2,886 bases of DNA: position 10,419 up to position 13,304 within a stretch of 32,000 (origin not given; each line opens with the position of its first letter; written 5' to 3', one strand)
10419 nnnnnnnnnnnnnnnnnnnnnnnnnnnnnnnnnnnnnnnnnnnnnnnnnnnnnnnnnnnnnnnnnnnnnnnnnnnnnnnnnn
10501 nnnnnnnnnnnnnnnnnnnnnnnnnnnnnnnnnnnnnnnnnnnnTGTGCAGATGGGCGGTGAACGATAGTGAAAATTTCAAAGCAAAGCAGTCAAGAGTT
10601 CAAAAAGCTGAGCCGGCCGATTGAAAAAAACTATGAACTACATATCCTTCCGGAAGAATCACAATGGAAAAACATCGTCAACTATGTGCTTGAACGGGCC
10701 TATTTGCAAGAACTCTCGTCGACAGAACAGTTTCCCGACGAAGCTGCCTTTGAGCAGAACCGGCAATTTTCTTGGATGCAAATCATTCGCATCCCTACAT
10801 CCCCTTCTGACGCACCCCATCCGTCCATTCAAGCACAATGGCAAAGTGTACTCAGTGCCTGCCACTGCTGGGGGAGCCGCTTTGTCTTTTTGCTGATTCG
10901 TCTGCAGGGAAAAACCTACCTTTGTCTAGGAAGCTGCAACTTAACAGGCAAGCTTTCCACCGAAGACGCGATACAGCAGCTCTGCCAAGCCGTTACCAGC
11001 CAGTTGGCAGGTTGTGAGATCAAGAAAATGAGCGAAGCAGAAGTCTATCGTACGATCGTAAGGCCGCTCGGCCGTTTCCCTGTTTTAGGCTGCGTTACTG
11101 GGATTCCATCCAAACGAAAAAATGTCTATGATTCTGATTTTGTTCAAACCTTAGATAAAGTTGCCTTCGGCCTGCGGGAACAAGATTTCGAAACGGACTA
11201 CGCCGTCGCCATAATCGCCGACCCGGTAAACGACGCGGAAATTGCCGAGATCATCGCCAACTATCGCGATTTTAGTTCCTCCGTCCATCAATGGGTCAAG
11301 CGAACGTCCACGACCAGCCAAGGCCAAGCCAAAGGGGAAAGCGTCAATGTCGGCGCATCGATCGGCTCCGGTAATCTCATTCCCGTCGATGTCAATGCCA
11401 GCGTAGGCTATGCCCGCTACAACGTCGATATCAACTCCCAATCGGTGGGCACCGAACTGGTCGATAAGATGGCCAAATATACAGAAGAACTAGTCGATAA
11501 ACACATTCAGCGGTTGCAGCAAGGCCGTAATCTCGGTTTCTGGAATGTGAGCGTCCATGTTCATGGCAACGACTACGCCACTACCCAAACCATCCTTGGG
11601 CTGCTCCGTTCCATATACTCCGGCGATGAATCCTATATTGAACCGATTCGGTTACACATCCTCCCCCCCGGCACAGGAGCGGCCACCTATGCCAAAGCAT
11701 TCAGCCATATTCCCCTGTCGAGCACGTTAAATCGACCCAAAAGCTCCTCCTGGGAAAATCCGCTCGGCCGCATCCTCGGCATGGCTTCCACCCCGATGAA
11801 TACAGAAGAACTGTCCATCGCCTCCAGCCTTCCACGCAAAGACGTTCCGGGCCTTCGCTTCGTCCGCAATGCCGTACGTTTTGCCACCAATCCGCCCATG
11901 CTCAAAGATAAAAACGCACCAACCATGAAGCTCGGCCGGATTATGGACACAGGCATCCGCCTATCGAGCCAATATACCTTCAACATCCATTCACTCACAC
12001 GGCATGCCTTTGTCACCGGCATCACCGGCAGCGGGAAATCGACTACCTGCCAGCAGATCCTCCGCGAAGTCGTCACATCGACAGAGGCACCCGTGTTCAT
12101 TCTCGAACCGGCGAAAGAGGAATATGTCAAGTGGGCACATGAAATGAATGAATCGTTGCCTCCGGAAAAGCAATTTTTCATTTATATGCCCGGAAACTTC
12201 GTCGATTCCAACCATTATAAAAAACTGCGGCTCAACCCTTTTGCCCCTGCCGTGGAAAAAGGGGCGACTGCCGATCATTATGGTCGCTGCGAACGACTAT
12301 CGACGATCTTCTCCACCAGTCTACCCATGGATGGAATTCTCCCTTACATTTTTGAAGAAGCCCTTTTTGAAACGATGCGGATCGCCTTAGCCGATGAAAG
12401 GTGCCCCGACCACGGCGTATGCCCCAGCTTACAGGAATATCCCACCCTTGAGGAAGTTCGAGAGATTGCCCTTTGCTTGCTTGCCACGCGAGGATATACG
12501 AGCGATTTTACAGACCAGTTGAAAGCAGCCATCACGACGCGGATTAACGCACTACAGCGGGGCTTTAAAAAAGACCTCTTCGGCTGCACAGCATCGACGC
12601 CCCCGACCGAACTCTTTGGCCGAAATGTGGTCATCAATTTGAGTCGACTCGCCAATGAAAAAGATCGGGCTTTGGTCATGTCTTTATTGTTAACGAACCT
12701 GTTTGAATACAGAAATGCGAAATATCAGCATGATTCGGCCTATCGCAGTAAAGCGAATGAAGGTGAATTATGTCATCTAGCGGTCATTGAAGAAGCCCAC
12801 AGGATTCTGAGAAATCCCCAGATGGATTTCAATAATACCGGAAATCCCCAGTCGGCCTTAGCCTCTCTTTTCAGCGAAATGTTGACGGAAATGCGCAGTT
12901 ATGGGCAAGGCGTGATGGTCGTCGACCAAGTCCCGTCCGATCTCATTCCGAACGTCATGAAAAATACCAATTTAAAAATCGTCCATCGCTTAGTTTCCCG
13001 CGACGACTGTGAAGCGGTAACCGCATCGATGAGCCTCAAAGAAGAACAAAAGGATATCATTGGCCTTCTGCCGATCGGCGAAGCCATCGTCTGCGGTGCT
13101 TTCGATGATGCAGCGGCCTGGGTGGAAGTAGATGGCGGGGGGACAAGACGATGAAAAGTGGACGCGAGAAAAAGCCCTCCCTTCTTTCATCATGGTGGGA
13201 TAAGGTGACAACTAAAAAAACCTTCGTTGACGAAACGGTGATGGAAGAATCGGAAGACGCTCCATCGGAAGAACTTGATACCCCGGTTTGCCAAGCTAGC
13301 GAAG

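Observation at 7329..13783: Operon coupling a radical-SAM/SPASM maturase and six-Cys peptide to an Hsp70-like ATPase and a HerA/FtsK-type NTPase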

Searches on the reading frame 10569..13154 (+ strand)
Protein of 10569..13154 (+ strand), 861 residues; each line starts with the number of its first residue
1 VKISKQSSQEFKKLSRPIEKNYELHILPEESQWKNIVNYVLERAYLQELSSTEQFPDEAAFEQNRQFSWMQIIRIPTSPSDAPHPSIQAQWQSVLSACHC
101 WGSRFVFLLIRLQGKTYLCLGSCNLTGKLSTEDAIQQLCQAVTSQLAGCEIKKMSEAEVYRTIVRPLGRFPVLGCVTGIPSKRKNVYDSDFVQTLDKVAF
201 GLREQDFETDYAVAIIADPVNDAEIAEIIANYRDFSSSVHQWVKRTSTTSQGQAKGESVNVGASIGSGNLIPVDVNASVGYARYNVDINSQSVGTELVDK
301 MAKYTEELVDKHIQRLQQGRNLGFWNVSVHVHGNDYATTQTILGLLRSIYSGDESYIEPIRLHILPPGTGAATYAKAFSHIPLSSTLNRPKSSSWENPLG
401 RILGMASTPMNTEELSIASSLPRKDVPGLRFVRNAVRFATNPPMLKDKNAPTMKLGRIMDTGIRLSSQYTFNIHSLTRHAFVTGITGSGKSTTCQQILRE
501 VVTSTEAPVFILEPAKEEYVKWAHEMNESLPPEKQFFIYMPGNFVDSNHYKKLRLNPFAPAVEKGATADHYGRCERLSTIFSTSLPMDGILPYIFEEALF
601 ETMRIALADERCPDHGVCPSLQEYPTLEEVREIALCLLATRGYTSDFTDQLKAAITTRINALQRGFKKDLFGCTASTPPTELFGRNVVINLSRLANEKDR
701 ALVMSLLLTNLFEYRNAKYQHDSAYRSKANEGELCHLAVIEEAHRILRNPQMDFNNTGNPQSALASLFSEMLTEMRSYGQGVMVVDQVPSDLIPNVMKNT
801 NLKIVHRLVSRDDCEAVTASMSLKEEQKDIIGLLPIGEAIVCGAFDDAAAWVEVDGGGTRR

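Call 3: search_protein_families(library=pfam, proteins=[window:10569-13154:+], max_evalue=0.01)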
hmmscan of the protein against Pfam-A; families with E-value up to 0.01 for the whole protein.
window:10569-13154:+ (861 aa): 6 families
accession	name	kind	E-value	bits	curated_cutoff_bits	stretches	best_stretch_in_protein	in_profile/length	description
PF01935.23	DUF87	-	5.1e-08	33.7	23.2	1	467-523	12-68/220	Helicase HerA, central domain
PF05872.18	HerA_C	-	3.5e-05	23.1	22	0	468-511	12-54/502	Helicase HerA-like C-terminal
PF13401.12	AAA_22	-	0.00044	21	27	0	478-508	6-35/130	AAA domain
PF01443.25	Viral_helicase1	-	0.0023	18.2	21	1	481-526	2-50/228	Viral superfamily 1 RNA helicase core domain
PF09848.15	SLFN-g3_helicase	-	0.0036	17.1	24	0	480-528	4-53/354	Schlafen group 3, DNA/RNA helicase domain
PF04851.21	ResIII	-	0.0038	17.6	22.5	0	474-536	20-83/164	Type III restriction enzyme, res subunit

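Call 4: search_protein_families(library=ncbifam, proteins=[window:10569-13154:+], max_evalue=0.01)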
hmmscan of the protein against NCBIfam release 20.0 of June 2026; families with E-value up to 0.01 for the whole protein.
window:10569-13154:+ (861 aa): 9 families
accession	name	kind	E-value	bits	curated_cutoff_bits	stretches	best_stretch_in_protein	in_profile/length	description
NF053655.1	CedD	equivalog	8.7e-25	87.4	600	2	643-842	337-513/527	DNA-translocating ATPase CedD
NF033849.1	ser_rich_anae_1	subfamily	1.2e-24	85.8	650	2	653-825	939-1107/1163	serine-rich protein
NF040819.1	helicase_HerA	equivalog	1e-13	50.7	970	1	684-845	334-505/561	DNA double-strand break repair helicase HerA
NF040937.1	HerA_Thermprot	equivalog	6.4e-13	47.9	800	2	688-855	311-462/487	DNA double-strand break repair helicase HerA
NF042943.1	HerA_antiphage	equivalog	3.4e-11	42.4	800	1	688-844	398-539/566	anti-phage-associated helicase HerA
NF042944.1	HerA_antiphage_2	equivalog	8.5e-06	24.8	850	0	701-821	393-508/576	anti-phage-associated helicase HerA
NF041214.1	plasmid_TraB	equivalog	0.00019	20.1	800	1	478-518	249-289/639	plasmid transfer protein TraB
NF045975.1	VirB4_plasma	equivalog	0.00067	17.5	590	1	480-529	518-565/894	Mbov_0397 family ICE element conjugal transfer ATPase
NF045971.1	conju_CD1110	equivalog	0.005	15.1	325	1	477-526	415-463/752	VirB4-like conjugal transfer ATPase, CD1110 family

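Call 5: search_protein_families(library=padloc, proteins=[window:10569-13154:+], max_evalue=0.01)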
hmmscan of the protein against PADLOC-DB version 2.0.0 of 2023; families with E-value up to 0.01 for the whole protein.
window:10569-13154:+ (861 aa): 16 families
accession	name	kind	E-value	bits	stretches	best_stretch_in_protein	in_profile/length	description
PDLC04105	HerA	-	1.3e-18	64.9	2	688-843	383-524/576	-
PDLC04140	mad8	-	6.3e-18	63.3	1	455-853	6-298/314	mads_8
PDLC04097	HerA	-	3.6e-14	50.3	1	687-847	435-585/618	-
PDLC04100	HerA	-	1.6e-12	44.9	1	730-844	435-545/580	-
PDLC04098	HerA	-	1.6e-12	44.8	1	724-818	516-609/686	-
PDLC02185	HerA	-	1.7e-11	41.6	1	688-844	410-551/585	-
PDLC04103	HerA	-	2.7e-11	40.5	2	737-843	443-545/579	-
PDLC04106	HerA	-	3.2e-11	40.5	1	688-847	473-621/667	-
PDLC01055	HerA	-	1.6e-09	35.2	2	449-509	128-188/532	Type III coevolved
PDLC04102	HerA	-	1.9e-08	31.1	1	738-844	508-609/654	-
PDLC04104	HerA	-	8.3e-08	29.4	1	741-843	226-325/379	-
PDLC02188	HerA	-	1.5e-05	22.1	1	702-843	394-531/578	-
PDLC04107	HerA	-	0.00071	16.7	1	477-507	169-199/306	-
PDLC04101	HerA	-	0.0012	15.7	1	477-507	168-198/400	-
PDLC04099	HerA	-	0.0013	16.1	1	477-511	169-203/214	-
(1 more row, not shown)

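Call 11: find_homologous_proteins(query=window:10569-13154:+)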
Query window:10569-13154:+ (861 aa): 862 proteins with E <= 0.001 among 8000 candidates; the best 120 are listed.
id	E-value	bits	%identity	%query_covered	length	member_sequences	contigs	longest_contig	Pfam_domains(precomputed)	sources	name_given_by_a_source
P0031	0.0e+0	1951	99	100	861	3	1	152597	PF01935.24,PF05872.19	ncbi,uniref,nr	ncbi:ATP-binding protein [Heliobacterium chlorum]|uniref:ATP-binding protein n=1 Tax=Heliobacterium 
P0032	3.1e-229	781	45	95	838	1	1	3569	PF01935.24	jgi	jgi:hypothetical protein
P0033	3.2e-228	778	44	95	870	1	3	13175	PF01935.24,PF13401.13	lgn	-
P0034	1.7e-226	772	45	97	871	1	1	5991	PF01935.24,PF05872.19,PF13401.13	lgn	-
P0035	6.2e-225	767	44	98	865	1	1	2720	PF01935.24,PF01580.25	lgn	-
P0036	2.0e-224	765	41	98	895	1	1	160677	PF01935.24,PF13401.13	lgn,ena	-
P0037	3.6e-223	761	44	99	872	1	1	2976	PF01935.24,PF05872.19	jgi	jgi:uncharacterized protein DUF87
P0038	5.5e-223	761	44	96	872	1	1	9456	PF01935.24,PF05872.19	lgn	-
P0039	8.4e-223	760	43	95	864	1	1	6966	PF01935.24,PF05872.19,PF01580.25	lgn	-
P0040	3.8e-221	755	44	96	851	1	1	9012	PF01935.24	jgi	jgi:hypothetical protein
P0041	5.4e-220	751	45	94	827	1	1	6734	PF01935.24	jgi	jgi:DNA helicase HerA-like ATPase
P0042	3.6e-219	748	43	97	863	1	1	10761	PF01935.24,PF13401.13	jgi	jgi:DNA helicase HerA-like ATPase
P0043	7.9e-219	747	41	98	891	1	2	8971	PF01935.24,PF13401.13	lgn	-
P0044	2.4e-218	745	44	97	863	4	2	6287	PF01935.24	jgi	-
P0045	3.2e-218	745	43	97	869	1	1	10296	PF01935.24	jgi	jgi:hypothetical protein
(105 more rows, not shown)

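Call 14: find_related_loci(query=A1, collection=genome_contigs, flank=10000)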
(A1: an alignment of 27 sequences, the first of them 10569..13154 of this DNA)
Query A1 (861 aa) in genome_contigs; peptide patterns used: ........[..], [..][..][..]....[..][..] (x = any residue, [..] = any of these).
223 stretches matched a pattern; 153 encode a relative of the query (tblastn E <= 1e-3); the best 80 are kept; 80 distinct loci.
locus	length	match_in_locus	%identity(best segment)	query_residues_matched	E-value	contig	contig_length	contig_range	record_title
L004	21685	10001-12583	98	1-861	0e+0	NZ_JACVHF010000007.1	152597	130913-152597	Heliobacterium chlorum strain DSM 3682 NODE_7_length_152597_cov_11.6695, whole genome shotgun sequence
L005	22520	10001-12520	42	35-853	0e+0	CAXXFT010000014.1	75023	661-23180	MAG: uncultured Sedimentibacter sp. isolate 90ad4bd6-3e3f-41ea-a839-0ac70987d3d1 genome assembly, contig: contig_14, who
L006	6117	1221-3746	43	33-855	0e+0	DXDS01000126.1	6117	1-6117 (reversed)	MAG TPA_asm: Candidatus Blautia avistercoris isolate 5548 CHK77__C229733_L6117_SAMEA104467286, whole genome shotgun sequ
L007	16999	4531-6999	42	34-855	0e+0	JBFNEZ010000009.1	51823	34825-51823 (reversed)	MAG: Thermotaleaceae bacterium isolate AA5 NODE_388_length_51823_cov_6.425862, whole genome shotgun sequence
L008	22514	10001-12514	42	33-855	0e+0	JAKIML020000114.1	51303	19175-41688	MAG: Bacillota bacterium isolate FC6 NODE_189_length_51303_cov_10.043650, whole genome shotgun sequence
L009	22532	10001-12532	42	33-855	0e+0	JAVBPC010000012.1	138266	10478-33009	MAG: Eubacteriales bacterium isolate EPI_MAG_00127 c_000012724958, whole genome shotgun sequence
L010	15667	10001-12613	42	3-854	0e+0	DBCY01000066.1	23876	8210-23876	MAG TPA_asm: Ruminococcus sp. UBA946 UBA946_contig_2396, whole genome shotgun sequence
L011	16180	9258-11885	41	1-854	0e+0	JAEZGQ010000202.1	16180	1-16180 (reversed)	MAG: Bacillota bacterium isolate OH_CDB_108 k127_1996697, whole genome shotgun sequence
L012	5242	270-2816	41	33-858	0e+0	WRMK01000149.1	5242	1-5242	MAG: Oscillospiraceae bacterium isolate Th196P3bin75 Ga0099364_10043944, whole genome shotgun sequence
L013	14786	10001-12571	41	33-855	0e+0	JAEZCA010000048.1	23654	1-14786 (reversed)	MAG: Bacillota bacterium isolate OH_CBrB_222 k127_1549391, whole genome shotgun sequence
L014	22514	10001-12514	41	33-855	0e+0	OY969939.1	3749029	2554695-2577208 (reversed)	MAG: uncultured Eubacteriales bacterium isolate MFD03899.bin.2.43 genome assembly, chromosome: 1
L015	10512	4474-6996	41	33-854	0e+0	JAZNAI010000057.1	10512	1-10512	MAG: Acutalibacteraceae bacterium isolate T1900044747_TS20190213.MAGScoT_cleanbin_000069 SGB_2132_k141_2073389, whole ge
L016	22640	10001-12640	40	11-858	0e+0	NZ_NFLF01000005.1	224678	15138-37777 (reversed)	Lachnoclostridium sp. An138 An138_contig_5, whole genome shotgun sequence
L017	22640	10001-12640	40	11-858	0e+0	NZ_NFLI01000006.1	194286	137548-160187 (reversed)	Lachnoclostridium sp. An131 An131_contig_6, whole genome shotgun sequence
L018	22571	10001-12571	39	33-854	0e+0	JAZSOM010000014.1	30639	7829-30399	MAG: Acutalibacteraceae bacterium isolate T1900044549_TS20190015.MAGScoT_cleanbin_000017 SGB_186_k141_3391878, whole gen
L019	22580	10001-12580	39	5-854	0e+0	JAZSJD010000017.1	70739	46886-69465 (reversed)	MAG: Acutalibacteraceae bacterium isolate T1900044566_TS20190032.MAGScoT_cleanbin_000010 SGB_405_k141_1498325, whole gen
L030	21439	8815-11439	40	11-858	0e+0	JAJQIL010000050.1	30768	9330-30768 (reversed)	MAG: Lachnospiraceae bacterium isolate U.9_8 NODE_200_length_30768_cov_22.113535, whole genome shotgun sequence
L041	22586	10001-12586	38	36-855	0e+0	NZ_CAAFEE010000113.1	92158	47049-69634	MAG: uncultured Bacteroides sp. isolate HGM04668, whole genome shotgun sequence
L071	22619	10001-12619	41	18-859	0e+0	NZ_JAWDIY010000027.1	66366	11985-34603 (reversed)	Diplocloster hominis strain CSJ-3 CSJ-3_ctg027, whole genome shotgun sequence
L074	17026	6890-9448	39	33-854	0e+0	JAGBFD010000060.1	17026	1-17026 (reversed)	MAG: Clostridia bacterium isolate RGIG9062 Water_deer_Rectum.Co__c483983, whole genome shotgun sequence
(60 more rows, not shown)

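Call 21: search_protein_families(library=pfam, proteins=[L009:13111-13857:+, L074:10197-10976:+, L071:14087-14584:+, L071:14581-15312:+, L019:15372-16253:+, L041:13956-14267:+, L008:13814-14158:+, L030:4122-6041:+, L016:9136-9744:+], max_evalue=0.05)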
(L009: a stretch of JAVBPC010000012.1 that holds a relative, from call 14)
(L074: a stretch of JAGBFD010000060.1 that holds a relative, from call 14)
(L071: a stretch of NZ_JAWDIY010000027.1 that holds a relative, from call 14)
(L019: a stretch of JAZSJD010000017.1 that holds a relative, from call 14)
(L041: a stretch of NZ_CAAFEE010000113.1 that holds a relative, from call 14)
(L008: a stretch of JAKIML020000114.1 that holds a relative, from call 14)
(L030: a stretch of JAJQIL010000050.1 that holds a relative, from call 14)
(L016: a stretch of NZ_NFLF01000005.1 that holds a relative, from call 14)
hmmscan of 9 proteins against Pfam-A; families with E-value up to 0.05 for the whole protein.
L009:13111-13857:+ (248 aa): 0 families

L074:10197-10976:+ (259 aa): 1 family
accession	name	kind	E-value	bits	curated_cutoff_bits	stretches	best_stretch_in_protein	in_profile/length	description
PF13529.12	Peptidase_C39_2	-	3.5e-05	24.8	24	1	99-227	8-142/143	Peptidase_C39 like family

L071:14087-14584:+ (165 aa): 0 families

L071:14581-15312:+ (243 aa): 1 family
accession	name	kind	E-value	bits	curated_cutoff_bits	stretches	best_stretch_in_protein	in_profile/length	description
PF04397.21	LytTR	-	7.6e-20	71.4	22.6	1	143-231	2-92/98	LytTr DNA-binding domain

L019:15372-16253:+ (293 aa): 1 family
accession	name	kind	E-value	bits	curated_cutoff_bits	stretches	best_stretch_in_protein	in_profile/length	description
PF03747.19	ADP_ribosyl_GH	-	3.1e-64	217.8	26.2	1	11-271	1-286/287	ADP-ribosylglycohydrolase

L041:13956-14267:+ (103 aa): 2 families
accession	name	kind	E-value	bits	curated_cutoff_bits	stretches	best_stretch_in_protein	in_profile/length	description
PF23174.1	bHLH_ILI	-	0.031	15.1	27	0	26-73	6-48/75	ILI bHLH domain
PF20855.2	VP1_protrusion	-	0.04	14.2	27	0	53-98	44-89/132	CPV Capsid shell protein VP1, small protrusion domain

L008:13814-14158:+ (114 aa): 0 families

L030:4122-6041:+ (639 aa): 7 families
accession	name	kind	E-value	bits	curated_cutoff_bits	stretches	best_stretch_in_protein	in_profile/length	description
PF00350.29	Dynamin_N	-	7.9e-22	78.5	27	1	44-187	1-154/168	Dynamin family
PF01926.29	MMR_HSR1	-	1.3e-07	32.2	21.9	1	43-178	1-85/113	50S ribosome-binding GTPase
PF00009.33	GTP_EFTU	-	0.00085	19.4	26.5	1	41-263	3-173/188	Elongation factor Tu GTP binding domain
PF03193.22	RsgA_GTPase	-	0.0045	17.3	30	0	27-64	94-129/174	RsgA GTPase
PF02421.24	FeoB_N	-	0.023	14.7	27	0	43-64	2-23/156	Ferrous iron transport protein B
PF05049.19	IIGP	-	0.035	13.6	24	0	15-62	9-56/375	Interferon-inducible GTPase (IIGP)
PF04317.18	DUF463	-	0.042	13.2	25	0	174-228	289-342/443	YcjX-like family, DUF463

L016:9136-9744:+ (202 aa): 7 families
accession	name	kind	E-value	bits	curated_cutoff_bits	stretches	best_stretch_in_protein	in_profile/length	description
PF13240.11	Zn_Ribbon_1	-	3.7e-14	52.4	25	2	32-52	2-22/23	zinc-ribbon domain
PF12773.13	DZR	-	4.4e-09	36.8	27.3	1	5-50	3-45/45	Double zinc ribbon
PF13248.11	Zn_ribbon_3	-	2.9e-06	27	27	2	31-52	4-25/26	zinc-ribbon domain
PF17032.10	Zn_ribbon_15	-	0.00031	21.9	28.9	1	17-50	40-73/73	zinc-ribbon family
PF05887.16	Trypan_PARP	-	0.0035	17.7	100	1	46-79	76-109/134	Procyclic acidic repetitive protein (PARP)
PF18912.6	DZR_2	-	0.0076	16.5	27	0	17-56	10-49/56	Double zinc ribbon domain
PF24460.1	DUF7575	-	0.039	13.8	28.5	0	28-52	2-26/28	Domain of unknown function (DUF7575)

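Call 27: search_solved_structures(query=A1, max_evalue=0.01)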
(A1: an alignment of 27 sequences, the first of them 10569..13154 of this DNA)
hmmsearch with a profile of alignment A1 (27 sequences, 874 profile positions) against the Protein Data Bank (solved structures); distinct sequences matched with E-value up to 0.01: 8.
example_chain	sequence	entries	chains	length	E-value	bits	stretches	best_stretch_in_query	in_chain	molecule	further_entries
4d2i_A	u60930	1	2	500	1.3e-12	49.7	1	747-871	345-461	HERA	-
9x1l_A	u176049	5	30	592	2.2e-11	45.7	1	783-870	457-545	DNA helicase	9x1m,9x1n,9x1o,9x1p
8xau_A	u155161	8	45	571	6.3e-11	44.2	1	735-872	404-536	ATP-binding protein | HerA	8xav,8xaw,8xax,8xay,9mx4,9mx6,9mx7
8yho_A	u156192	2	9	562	2.1e-10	42.4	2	744-860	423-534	DUF87 domain-containing protein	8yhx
9c1m_M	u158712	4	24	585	1.6e-08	36.2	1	735-871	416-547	ATP-binding protein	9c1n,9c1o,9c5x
8wiv_A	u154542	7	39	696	4.1e-08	34.9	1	488-521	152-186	Helicase HerA central domain-containing protein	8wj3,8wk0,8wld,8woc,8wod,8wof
11kk_A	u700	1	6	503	7.2e-07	30.7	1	495-528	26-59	HerA like helicase YjgR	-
8ziq_M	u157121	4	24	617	3.6e-06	28.4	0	751-861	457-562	HerA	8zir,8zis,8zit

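Call 51: search_dna_similar(query=window:10569-13154:+, collection=phages, mode=protein, max_rows=10)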
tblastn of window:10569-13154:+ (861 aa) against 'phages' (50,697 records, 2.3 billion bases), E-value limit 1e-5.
Records with a match: 2; places in all: 2; records where one place covers at least 80% of the query: 0.
Best place of each record, by identity: <60% 2.
By first word of the organism name: Bacteriophage 2.
By host as written in the record: - 2.
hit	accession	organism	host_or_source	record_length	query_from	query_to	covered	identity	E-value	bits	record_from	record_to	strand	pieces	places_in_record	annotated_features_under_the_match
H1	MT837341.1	Bacteriophage sp.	human fecal samples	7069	289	841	64%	26.4%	4e-47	188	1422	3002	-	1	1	record has no annotation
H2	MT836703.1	Bacteriophage sp.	human fecal samples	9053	431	841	48%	24.4%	3e-21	106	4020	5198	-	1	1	record has no annotation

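Call 52: search_dna_similar(query=window:10569-13154:+, collection=plasmids, mode=protein, max_rows=15)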
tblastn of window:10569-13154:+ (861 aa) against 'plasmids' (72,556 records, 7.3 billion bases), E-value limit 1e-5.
Records with a match: 58; places in all: 60; records where one place covers at least 80% of the query: 3.
Best place of each record, by identity: <60% 58.
By first word of the organism name: Streptomyces 20; Enterococcus 9; Lactococcus 5; Rhodococcus 2; Embleya 2; Bacillus 2; Pediococcus 2; Planktothrix 1; Anabaena 1; Exiguobacterium 1; and 13 more.
By predicted mobility (MOB-suite, as given by PLSDB): non-mobilizable 27; mobilizable 16; conjugative 15.
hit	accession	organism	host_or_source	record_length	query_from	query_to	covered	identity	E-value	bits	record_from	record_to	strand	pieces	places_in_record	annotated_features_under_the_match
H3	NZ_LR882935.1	Planktothrix agardhii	-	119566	92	854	89%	33.3%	3e-123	418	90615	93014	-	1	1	DUF87 domain-containing protein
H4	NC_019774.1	Anabaena cylindrica PCC 7122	water, most likely pond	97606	92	854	89%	33.2%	2e-120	410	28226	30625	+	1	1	DUF87 domain-containing protein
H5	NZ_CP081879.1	Exiguobacterium acetylicum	Environment,soil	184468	138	841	82%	25.9%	4e-52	206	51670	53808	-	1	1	ATP-binding protein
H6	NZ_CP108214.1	Streptomyces sp. NBC_00105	-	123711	301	854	64%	31.5%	3e-61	234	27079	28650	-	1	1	DUF87 domain-containing protein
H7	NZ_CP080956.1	Rhodococcus opacus PD630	cell culture,environmental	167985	301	854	64%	31.2%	2e-62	238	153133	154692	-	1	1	DUF87 domain-containing protein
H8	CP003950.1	Rhodococcus opacus PD630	-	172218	301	854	64%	31.2%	2e-62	238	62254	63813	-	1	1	hypothetical protein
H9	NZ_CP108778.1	Embleya sp. NBC_00896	-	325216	301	854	64%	30.6%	4e-56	218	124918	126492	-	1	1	DUF87 domain-containing protein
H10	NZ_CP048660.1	Acinetobacter piscicola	Pig,feces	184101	249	854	70%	27.7%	6e-61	233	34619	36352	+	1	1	ATP-binding protein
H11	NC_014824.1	Ruminococcus albus 7 = DSM 20455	-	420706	297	841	63%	30.4%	6e-49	196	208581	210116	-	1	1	ATP-binding protein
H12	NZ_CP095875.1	Bacillus sp. PGP15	-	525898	290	841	64%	29.3%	4e-48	193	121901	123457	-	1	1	ATP-binding protein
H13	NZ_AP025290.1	Treponema saccharophilum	-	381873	246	841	69%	27.0%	6e-40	168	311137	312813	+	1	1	DUF87 domain-containing protein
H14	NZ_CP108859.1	Streptomyces antimycoticus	-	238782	289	842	64%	28.8%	5e-43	177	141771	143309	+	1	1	ATP-binding protein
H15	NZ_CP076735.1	Photobacterium damselae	fish,whole organism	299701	253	843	69%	26.9%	3e-52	206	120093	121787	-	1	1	ATP-binding protein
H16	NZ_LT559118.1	Nonomuraea gerenzanensis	-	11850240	272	846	67%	26.5%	3e-44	181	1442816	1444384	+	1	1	none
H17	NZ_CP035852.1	Escherichia coli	Homo sapiens,stool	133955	289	841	64%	25.8%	4e-41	171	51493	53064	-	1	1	ATP-binding protein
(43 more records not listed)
